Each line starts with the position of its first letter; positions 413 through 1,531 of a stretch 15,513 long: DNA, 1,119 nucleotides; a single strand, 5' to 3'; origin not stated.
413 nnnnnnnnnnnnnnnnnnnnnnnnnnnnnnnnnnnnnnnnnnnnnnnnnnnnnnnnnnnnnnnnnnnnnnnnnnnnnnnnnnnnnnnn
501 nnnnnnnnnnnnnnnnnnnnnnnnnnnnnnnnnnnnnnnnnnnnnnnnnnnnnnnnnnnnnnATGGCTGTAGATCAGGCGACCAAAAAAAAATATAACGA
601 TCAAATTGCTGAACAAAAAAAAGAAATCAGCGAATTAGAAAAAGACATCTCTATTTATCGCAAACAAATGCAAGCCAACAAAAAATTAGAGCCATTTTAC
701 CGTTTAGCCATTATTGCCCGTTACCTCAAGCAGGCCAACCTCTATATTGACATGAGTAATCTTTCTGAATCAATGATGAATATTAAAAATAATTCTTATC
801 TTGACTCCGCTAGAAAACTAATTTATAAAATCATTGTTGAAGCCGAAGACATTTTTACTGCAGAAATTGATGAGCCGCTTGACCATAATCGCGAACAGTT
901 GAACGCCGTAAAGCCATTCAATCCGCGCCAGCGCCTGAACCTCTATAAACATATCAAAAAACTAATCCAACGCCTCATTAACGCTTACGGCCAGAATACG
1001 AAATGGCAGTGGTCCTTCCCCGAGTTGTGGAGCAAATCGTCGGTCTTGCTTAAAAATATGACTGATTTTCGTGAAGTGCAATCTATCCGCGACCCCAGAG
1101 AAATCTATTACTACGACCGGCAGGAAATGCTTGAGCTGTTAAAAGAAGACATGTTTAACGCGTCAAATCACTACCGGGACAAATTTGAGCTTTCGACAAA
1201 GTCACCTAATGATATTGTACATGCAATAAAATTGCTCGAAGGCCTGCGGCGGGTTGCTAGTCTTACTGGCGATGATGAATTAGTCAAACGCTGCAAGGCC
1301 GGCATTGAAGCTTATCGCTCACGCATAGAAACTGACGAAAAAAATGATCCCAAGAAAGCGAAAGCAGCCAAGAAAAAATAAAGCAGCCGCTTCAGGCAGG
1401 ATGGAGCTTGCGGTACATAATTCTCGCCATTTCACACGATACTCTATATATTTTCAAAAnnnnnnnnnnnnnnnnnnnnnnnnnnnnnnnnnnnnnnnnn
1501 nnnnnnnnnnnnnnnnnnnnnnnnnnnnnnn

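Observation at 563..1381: Unrecognised 272-aa protein with a coiled-coil N-terminus, an H1-like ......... tail and two poly-A tracts at its 5' end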

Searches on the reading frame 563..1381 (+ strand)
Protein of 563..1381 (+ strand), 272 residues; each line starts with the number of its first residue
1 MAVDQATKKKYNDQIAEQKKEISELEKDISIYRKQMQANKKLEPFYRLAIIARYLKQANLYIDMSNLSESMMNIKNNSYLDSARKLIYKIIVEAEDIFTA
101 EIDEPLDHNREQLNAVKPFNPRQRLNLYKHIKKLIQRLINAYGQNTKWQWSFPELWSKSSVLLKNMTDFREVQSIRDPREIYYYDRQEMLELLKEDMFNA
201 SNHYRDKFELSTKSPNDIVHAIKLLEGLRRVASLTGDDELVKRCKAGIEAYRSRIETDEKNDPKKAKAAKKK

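Call 4: search_protein_families(library=pfam, proteins=[window:563-1381:+], max_evalue=0.01)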
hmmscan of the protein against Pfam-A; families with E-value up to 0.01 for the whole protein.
window:563-1381:+ (272 aa): 2 families
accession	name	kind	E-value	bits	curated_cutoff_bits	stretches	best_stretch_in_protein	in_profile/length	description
PF20567.3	DUF6776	-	0.0018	18.8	27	1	2-41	13-52/149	Family of unknown function (DUF6776)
PF09902.14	DUF2129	-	0.002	18.6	22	1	29-84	4-59/70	Uncharacterized protein conserved in bacteria (DUF2129)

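Call 6: find_homologous_proteins(query=window:563-1378:+)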
Query window:563-1378:+ (272 aa): 55 proteins with E <= 0.001 among 1055 candidates.
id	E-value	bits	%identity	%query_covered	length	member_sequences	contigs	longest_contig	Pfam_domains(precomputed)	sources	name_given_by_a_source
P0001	8.1e-172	587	100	100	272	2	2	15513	-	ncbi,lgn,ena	-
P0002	8.8e-138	476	79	95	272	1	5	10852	-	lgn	-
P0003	2.0e-133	462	80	94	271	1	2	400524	-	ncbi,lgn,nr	ncbi:MAG: hypothetical protein NZM25_07915 [Leptospiraceae bacterium]|nr:hypothetical protein [Lepto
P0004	1.0e-107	377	62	95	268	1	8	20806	-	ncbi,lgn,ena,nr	ncbi:MAG: hypothetical protein KDK41_13765 [Leptospiraceae bacterium]|nr:hypothetical protein [Lepto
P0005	1.8e-107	377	62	96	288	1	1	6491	-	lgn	-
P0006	1.5e-106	374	62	97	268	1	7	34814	-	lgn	-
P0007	1.1e-105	371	62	95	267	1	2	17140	-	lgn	-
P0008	4.3e-105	369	60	100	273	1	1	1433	-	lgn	-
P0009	3.7e-104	366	59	95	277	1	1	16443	-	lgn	-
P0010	2.3e-103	363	60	96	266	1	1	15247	-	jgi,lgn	-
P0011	1.2e-102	361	59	100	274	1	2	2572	-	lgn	-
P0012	2.5e-100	353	59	95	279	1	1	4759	-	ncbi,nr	ncbi:MAG: hypothetical protein D6767_06630 [Candidatus Hydrogenedentota bacterium]|nr:MAG: hypotheti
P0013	2.7e-100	353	58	96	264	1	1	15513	-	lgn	-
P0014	1.1e-99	351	58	96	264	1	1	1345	-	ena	-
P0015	2.3e-99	350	58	96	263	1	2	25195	-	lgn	-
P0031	1.9e-92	327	55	95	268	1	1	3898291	-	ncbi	-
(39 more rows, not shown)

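Call 7: search_protein_families(library=ncbifam, proteins=[window:563-1378:+], max_evalue=1)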
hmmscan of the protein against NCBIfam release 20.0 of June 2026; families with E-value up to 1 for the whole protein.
window:563-1378:+ (272 aa): 2 families
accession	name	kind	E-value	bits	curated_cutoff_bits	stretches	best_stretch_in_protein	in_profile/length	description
NF002777.0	PRK02886.1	equivalog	0.0012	18.9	115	1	28-82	7-61/90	hypothetical protein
NF008203.0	PRK10963.1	equivalog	0.036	13.4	254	1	14-65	56-105/234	hypothetical protein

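Call 8: search_solved_structures(query=window:563-1378:+, max_evalue=10)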
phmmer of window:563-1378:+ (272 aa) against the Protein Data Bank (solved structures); distinct sequences matched with E-value up to 10: 0.

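Call 12: search_solved_structures(query=A1, max_evalue=10, show_alignments=2)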
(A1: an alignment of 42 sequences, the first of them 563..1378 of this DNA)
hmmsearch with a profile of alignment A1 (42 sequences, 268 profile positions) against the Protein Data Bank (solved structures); distinct sequences matched with E-value up to 10: 0.

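Call 18: find_encoding_contigs(protein=P0003, flank=8000, max_places=2)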
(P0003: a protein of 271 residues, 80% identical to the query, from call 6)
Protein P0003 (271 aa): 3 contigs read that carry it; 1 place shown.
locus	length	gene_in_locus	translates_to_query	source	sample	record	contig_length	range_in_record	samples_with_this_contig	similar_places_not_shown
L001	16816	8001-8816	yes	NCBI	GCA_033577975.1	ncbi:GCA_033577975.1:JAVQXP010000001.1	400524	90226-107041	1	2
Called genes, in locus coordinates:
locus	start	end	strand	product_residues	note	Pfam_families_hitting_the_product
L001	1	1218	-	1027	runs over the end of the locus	PF07719:TPR_2 (faint), PF13432:TPR_16 (faint), PF14559:TPR_19 (faint)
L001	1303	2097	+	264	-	PF02922:CBM_48 (faint), PF16561:AMPK1_CBM (weak)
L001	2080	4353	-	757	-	PF00136:DNA_pol_B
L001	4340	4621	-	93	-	PF26485:DUF8156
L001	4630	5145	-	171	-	-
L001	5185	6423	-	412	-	-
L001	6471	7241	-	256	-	PF00085:Thioredoxin, PF14561:TPR_20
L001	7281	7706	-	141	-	PF09424:YqeY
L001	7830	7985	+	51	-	-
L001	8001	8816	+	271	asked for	-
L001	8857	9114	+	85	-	PF02798:GST_N (weak), PF00462:Glutaredoxin, PF13417:GST_N_3, PF13409:GST_N_2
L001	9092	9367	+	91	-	PF01722:BolA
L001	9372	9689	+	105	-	PF00462:Glutaredoxin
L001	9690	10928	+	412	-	PF08886:GshA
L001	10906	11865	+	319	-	PF02951:GSH-S_N, PF02955:GSH-S_ATP, PF08443:RimK, PF14398:ATPgrasp_YheCD (weak)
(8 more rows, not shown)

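Call 19: find_encoding_contigs(protein=P0031, flank=8000, max_places=2)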
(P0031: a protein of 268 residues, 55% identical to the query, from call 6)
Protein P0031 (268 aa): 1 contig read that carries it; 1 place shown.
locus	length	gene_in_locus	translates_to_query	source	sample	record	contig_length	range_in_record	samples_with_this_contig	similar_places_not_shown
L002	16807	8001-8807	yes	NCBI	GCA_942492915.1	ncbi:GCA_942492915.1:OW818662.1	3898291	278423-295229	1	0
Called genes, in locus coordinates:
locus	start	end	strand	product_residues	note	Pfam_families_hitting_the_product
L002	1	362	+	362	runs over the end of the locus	-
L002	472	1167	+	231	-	PF05050:Methyltransf_21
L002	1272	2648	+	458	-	PF03721:UDPG_MGDP_dh_N, PF00984:UDPG_MGDP_dh, PF03720:UDPG_MGDP_dh_C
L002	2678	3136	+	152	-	-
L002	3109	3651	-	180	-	-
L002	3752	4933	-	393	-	PF02771:Acyl-CoA_dh_N, PF02770:Acyl-CoA_dh_M, PF00441:Acyl-CoA_dh_1, PF22924:ACOX_C_alpha1 (weak), PF08028:Acyl-CoA_dh_2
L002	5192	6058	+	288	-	PF10118:Metal_hydrol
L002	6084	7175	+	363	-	PF00487:FA_desaturase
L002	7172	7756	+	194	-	PF10604:Polyketide_cyc2, PF03364:Polyketide_cyc (weak)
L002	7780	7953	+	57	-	-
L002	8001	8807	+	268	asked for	-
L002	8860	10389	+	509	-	PF00672:HAMP, PF26769:HAMP_PhoQ (faint), PF00211:Guanylate_cyc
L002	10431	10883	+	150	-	PF11736:DUF3299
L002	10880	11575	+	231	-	PF00005:ABC_tran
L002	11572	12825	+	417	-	PF12704:MacB_PCD, PF02687:FtsX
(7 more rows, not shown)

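Call 23: predict_structure(alignment_id=A1)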
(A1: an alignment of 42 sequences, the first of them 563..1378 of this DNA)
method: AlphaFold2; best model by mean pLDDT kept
length: 272 residues; sequences in the alignment: 42
mean_pLDDT: 90.3   pTM: 0.86
mean pLDDT of the five models: 90.3, 89.6, 87.5, 86.0, 84.7
residues with pLDDT >= 90: 204; 70-90: 46; 50-70: 14; < 50: 8
segments of 3 or more residues with pLDDT < 50: 265-272
pLDDT, mean of each block of 10 residues (from residue 1): 87 96 98 96 95 98 96 92 97 94 88 90 97 94 69 90 94 88 95 96 90 88 96 94 96 82 52 42
secondary structure, 60 per line:
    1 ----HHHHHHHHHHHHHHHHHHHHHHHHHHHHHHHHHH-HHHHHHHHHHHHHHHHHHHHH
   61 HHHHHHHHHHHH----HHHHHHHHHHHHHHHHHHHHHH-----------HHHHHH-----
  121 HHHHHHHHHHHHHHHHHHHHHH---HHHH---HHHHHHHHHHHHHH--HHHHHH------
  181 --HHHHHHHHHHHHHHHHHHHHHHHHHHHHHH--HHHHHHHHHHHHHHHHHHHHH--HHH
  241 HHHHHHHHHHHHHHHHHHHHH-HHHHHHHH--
elements in order: H5-38 H40-72 H77-98 H110-115 H121-142 H146-149 H153-166 H169-174 H183-212 H215-235 H238-261 H263-270
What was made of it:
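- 1334..1378 (+): Codons for the C-terminal tail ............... (residues 258-272; net charge +4; disordered). pLDDT is below 50 for residues 265-272 (call 23).
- On Tetratricopeptide repeat (TPR) proteins: AF2 gives an all-alpha solenoid (call 23).
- Closest known: TPR-type 'carboxylate clamp' peptide receptors. Different: The helices are 22-34 residues long instead of about 14 (call 23).
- Checked: I read this as an intramolecular hairpin that is part of the solenoid rather than a free coiled coil, though I could not inspect the coordinates (call 23). (iii) The tail is only about 10 basic-rich residues and is disordered (pLDDT below 50 for residues 265-272, call 23).
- AF2 gives pLDDT 90.3 and pTM 0.86, with eight long helices (call 23).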

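Call 26: search_protein_representatives(alignment_id=A1)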
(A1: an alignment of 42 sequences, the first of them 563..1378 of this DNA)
Query: 42 sequences, 268 profile positions. Proteins with E-value up to 0.001 (for the whole library): 230; up to 1e-10: 166; up to 1e-30: 52. The best 150 are listed.
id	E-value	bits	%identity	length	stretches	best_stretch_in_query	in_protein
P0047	8.7e-118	409.1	-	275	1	1-268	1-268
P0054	6.5e-77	275.1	-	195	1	1-194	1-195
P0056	2.3e-75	270.0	-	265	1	5-264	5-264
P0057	2.1e-73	263.6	-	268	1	1-267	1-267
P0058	8.7e-63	228.8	-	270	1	1-267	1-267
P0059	4.5e-60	219.9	-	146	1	1-146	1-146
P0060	1.5e-58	214.9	-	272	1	1-267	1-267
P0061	2.4e-57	210.9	-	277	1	1-267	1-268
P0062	1.0e-56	208.9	-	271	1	1-267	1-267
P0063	3.1e-54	200.7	-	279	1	3-265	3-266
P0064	3.5e-54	200.5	-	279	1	3-266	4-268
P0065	5.6e-54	199.9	-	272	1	1-267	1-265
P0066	3.7e-53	197.2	-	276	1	3-267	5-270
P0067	3.5e-51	190.7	-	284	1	1-265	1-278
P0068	3.4e-50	187.5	-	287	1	3-265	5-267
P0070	1.8e-48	181.8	-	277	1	1-267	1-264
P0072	3.6e-47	177.6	-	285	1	3-266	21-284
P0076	3.8e-43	164.4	-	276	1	3-264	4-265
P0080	1.3e-40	156.1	-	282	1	5-267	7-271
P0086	1.1e-36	143.1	-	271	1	1-266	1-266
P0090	6.8e-36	140.6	-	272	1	6-266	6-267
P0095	4.9e-34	134.5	-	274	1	5-266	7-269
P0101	4.1e-32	128.2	-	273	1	6-259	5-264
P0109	2.1e-30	122.6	-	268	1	1-265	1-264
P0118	7.3e-29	117.5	-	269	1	3-265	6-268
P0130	6.9e-27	111.0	-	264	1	4-260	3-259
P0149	9.5e-23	97.5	-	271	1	7-264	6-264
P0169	3.6e-19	85.7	-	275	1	7-267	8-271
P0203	1.3e-13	67.5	-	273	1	5-265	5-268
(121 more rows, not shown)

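Call 27: list_cluster_members(proteins=[P0056, P0058, P0063, P0072, P0086, P0101, P0130, P0149, P0169, P0203])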
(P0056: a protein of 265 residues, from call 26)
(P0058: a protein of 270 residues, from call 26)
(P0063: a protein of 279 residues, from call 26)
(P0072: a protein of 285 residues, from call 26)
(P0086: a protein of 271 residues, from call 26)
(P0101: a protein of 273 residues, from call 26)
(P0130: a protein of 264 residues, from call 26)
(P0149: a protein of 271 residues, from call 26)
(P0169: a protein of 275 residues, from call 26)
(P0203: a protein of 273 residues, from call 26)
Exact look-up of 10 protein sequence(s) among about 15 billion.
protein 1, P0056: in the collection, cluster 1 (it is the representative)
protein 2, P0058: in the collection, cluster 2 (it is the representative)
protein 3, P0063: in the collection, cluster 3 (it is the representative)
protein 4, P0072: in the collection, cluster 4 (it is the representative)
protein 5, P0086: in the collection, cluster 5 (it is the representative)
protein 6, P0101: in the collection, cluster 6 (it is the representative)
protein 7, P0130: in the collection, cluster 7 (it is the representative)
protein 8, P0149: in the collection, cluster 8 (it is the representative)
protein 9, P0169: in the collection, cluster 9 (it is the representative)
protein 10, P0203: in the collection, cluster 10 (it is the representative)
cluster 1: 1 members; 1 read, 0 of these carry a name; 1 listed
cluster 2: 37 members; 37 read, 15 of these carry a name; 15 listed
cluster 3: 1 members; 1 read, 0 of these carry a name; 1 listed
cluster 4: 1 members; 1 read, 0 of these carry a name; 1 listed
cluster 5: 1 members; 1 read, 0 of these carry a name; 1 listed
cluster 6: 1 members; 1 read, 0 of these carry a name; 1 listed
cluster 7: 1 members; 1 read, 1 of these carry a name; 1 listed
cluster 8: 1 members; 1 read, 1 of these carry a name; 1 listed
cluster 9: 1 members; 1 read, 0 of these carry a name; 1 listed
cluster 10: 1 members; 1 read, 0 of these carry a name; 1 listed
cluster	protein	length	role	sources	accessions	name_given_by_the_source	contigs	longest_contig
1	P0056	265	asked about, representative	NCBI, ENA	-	-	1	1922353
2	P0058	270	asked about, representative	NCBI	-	-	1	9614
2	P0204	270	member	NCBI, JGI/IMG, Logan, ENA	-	hypothetical protein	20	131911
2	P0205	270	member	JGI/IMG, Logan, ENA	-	hypothetical protein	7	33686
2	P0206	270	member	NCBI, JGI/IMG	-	hypothetical protein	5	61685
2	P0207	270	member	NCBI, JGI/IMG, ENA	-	hypothetical protein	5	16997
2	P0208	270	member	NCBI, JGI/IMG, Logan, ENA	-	hypothetical protein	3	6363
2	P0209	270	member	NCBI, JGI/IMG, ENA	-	hypothetical protein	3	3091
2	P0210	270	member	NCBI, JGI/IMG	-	hypothetical protein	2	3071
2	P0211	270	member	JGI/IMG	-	hypothetical protein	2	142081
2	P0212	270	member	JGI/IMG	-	hypothetical protein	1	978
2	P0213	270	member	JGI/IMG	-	hypothetical protein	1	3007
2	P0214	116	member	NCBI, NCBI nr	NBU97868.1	MAG: hypothetical protein EBS19_06600 [Spirochaetia bacterium] | hypothetical protein [Spirochaetia bacterium]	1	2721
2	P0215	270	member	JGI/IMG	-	hypothetical protein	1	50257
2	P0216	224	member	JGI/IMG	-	hypothetical protein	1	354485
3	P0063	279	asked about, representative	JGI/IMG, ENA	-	-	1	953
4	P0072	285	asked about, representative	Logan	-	-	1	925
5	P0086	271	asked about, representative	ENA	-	-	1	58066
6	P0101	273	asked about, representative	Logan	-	-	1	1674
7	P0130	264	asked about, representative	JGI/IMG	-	hypothetical protein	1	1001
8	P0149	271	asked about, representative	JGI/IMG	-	hypothetical protein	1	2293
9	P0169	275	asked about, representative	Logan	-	-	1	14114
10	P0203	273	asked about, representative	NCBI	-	-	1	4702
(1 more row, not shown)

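Call 32: find_related_loci(query=A1, collection=genome_contigs, flank=4000)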
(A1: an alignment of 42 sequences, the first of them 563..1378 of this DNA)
Query A1 (272 aa) in genome_contigs; peptide patterns used: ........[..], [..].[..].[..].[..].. (x = any residue, [..] = any of these).
181 stretches matched a pattern; 160 encode a relative of the query (tblastn E <= 1e-3); the best 80 are kept; 80 distinct loci.
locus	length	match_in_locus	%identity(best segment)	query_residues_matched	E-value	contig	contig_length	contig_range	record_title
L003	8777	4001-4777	80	1-258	1e-140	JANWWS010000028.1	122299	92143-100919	MAG: Leptospiraceae bacterium isolate SKYG28 k141_694779, whole genome shotgun sequence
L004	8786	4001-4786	62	1-262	7e-115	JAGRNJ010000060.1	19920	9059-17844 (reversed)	MAG: Leptospiraceae bacterium isolate HKST-UBA14 NODE_60_length_19920_cov_6.198508, whole genome shotgun sequence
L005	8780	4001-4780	62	1-260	5e-110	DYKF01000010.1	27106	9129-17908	MAG TPA_asm: Caldithrix sp. isolate SulCav_AS07-7_2_46_39 SulCav_AS07_7_1666_length_27106_cov_27_057299, whole genome sh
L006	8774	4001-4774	58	1-258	5e-110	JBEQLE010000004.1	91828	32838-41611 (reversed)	MAG: Leptospirales bacterium isolate Y21TTR20magb6s NODE_4_length_91828_cov_4.854890, whole genome shotgun sequence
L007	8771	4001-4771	61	1-257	2e-108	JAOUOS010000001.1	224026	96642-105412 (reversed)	MAG: Spirochaetia bacterium isolate 8_1_Oct_SF_Bin24 8_1_Oct_SF_Bin24_scaffold_11_c1, whole genome shotgun sequence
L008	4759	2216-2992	59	1-259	2e-107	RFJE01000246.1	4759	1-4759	MAG: Candidatus Hydrogenedentota bacterium isolate J094 k99_941542, whole genome shotgun sequence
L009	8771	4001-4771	58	1-257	3e-106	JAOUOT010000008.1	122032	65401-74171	MAG: Spirochaetia bacterium isolate 8_1_Oct_SF_Bin25 8_1_Oct_SF_Bin25_scaffold_62_c1, whole genome shotgun sequence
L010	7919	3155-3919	56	1-255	7e-106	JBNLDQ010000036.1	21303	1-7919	MAG: Turneriellaceae bacterium isolate C1C2.bin.46.orig k141_1518703, whole genome shotgun sequence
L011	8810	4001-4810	59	1-270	9e-106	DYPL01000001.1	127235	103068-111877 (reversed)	MAG TPA_asm: Turneriella parva isolate SulCav_GS09_5_47_847 SulCav_GS09_5_34_length_127235_cov_565_848962, whole genome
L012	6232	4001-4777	60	1-259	9e-106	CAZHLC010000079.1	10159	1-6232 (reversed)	MAG TPA_asm: uncultured Leptospiraceae bacterium isolate SRP135972_co1_289 genome assembly, contig: NODE_8992_length_101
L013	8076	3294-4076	56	1-261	4e-105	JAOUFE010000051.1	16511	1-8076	MAG: Spirochaetia bacterium isolate 4_1_July_SF_Bin31 4_1_July_SF_Bin31_scaffold_1493_c1, whole genome shotgun sequence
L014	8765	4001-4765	55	1-255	2e-102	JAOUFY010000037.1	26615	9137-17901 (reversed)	MAG: Spirochaetia bacterium isolate 4_1_July_SF_Bin56 4_1_July_SF_Bin56_scaffold_647_c1, whole genome shotgun sequence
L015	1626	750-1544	55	1-266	4e-108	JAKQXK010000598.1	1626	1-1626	MAG: Spirochaetota bacterium isolate USST_metabat.95_sub k141_2123340, whole genome shotgun sequence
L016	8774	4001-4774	55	1-258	7e-101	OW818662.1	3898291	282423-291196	metagenome genome assembly, chromosome: 1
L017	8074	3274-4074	55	1-265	2e-100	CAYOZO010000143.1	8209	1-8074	MAG TPA_asm: uncultured Turneriella sp. isolate SRP290908_co2_398 genome assembly, contig: NODE_13128_length_8209_cov_4.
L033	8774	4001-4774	39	1-258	4e-58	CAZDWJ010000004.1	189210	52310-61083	MAG TPA_asm: uncultured Leptospira sp. isolate binchicken_co40_101 genome assembly, contig: NODE_85_length_189210_cov_8.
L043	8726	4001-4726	31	24-272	3e-36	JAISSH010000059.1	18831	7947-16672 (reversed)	MAG: Treponema sp. isolate Mcx344_bin19 k119_1449672, whole genome shotgun sequence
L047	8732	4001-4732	30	17-262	4e-33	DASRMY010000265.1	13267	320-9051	MAG TPA_asm: Treponemataceae bacterium isolate SMAG_U10228 k141_807711, whole genome shotgun sequence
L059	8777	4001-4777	30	3-260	2e-30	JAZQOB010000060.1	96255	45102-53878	MAG: Treponema sp. isolate T1900045243_TH20190013.MAGScoT_cleanbin_000072 SGB_5595_k141_2297311, whole genome shotgun se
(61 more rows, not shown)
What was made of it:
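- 995..1024 (+): Codons for N145-E154 (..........), the most distinctive family motif. The motif served as the search pattern in call 32.
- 1172..1213 (+): Codons for Y204-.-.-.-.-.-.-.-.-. ... D217 (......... motif). This was the second search pattern in call 32.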

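Call 39: search_protein_families(library=pfam, proteins=[L043:232-1320:+, L043:1331-2200:+, L043:2160-3920:+, L047:4716-5987:+, L047:6052-7083:+, L004:2905-3789:+, L033:4914-5987:+, L043:3920-4732:+], max_evalue=0.001)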
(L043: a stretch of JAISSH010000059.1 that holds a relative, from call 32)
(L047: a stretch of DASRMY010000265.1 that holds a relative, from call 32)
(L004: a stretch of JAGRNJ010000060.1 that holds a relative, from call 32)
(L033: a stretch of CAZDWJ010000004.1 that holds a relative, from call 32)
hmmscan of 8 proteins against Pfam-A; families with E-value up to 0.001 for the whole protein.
L043:232-1320:+ (362 aa): 1 family
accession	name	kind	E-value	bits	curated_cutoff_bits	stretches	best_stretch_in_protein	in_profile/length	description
PF01041.23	DegT_DnrJ_EryC1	-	6.7e-26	91.8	19.8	2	9-163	2-155/360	DegT/DnrJ/EryC1/StrS aminotransferase family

L043:1331-2200:+ (289 aa): 2 families
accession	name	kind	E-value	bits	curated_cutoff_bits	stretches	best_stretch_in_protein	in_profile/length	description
PF20143.4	NAD_kinase_C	-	4.5e-30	104.4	23.7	1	134-266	2-124/126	ATP-NAD kinase C-terminal domain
PF01513.26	NAD_kinase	-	6.4e-11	43.1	25.5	1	50-100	72-122/130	ATP-NAD kinase N-terminal domain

L043:2160-3920:+ (586 aa): 3 families
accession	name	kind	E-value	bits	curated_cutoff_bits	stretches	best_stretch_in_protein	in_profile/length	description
PF02463.25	SMC_N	-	2.2e-17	63.7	40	1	13-538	2-216/220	RecF/RecN/SMC N terminal domain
PF13476.12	AAA_23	-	7.7e-10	40.2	27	1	16-229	2-195/201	AAA domain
PF13175.12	AAA_15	-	4.6e-06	26.9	32.1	1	12-178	1-92/374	AAA ATPase domain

L047:4716-5987:+ (423 aa): 2 families
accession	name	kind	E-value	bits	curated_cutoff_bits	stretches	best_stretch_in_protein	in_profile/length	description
PF13023.12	HD_3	-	5.7e-23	82.1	22.5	1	214-400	1-164/165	HD domain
PF12917.13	YfbR-like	-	2.5e-18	66.8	25.9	1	209-324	1-116/182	5'-deoxynucleotidase YfbR-like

L047:6052-7083:+ (343 aa): 7 families
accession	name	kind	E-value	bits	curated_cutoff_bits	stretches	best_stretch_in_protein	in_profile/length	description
PF01476.26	LysM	-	9.4e-50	166.8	20.9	3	28-71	1-43/43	LysM domain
PF23473.1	LysM3_LYK4_5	-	3.9e-18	65.7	29.3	1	26-71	3-47/48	LYK4/5 LysM3 domain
PF01551.29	Peptidase_M23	-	2.6e-17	63.2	28.7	1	244-337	4-96/96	Peptidase family M23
PF23446.1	LysM1_NFP_LYK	-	5.8e-08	33.9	36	0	34-72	16-55/60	NFP/LYK LysM1 domain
PF23472.1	LysM2_CERK1_LYK3_4_5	-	7.3e-08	32.6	27.4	0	79-122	7-54/56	LYK3/4/5 LysM2 domain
PF23457.1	LysM2_NFP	-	1.4e-05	25.5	36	0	153-196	5-51/56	NFP LysM2 domain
PF04225.17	LysM_OapA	-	0.0004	20.9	22.3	0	27-56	4-33/85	Opacity-associated protein A LysM-like domain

L004:2905-3789:+ (294 aa): 1 family
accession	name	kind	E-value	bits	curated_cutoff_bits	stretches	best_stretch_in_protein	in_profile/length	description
PF01790.23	LGT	-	1.2e-41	143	24.9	1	36-283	6-237/240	Prolipoprotein diacylglyceryl transferase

L033:4914-5987:+ (357 aa): 1 family
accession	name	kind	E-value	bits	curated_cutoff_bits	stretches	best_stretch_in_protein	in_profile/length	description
PF01628.27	HrcA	-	1.3e-54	185.8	22.2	1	118-338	1-215/215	HrcA protein C terminal domain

L043:3920-4732:+ (270 aa): 0 families
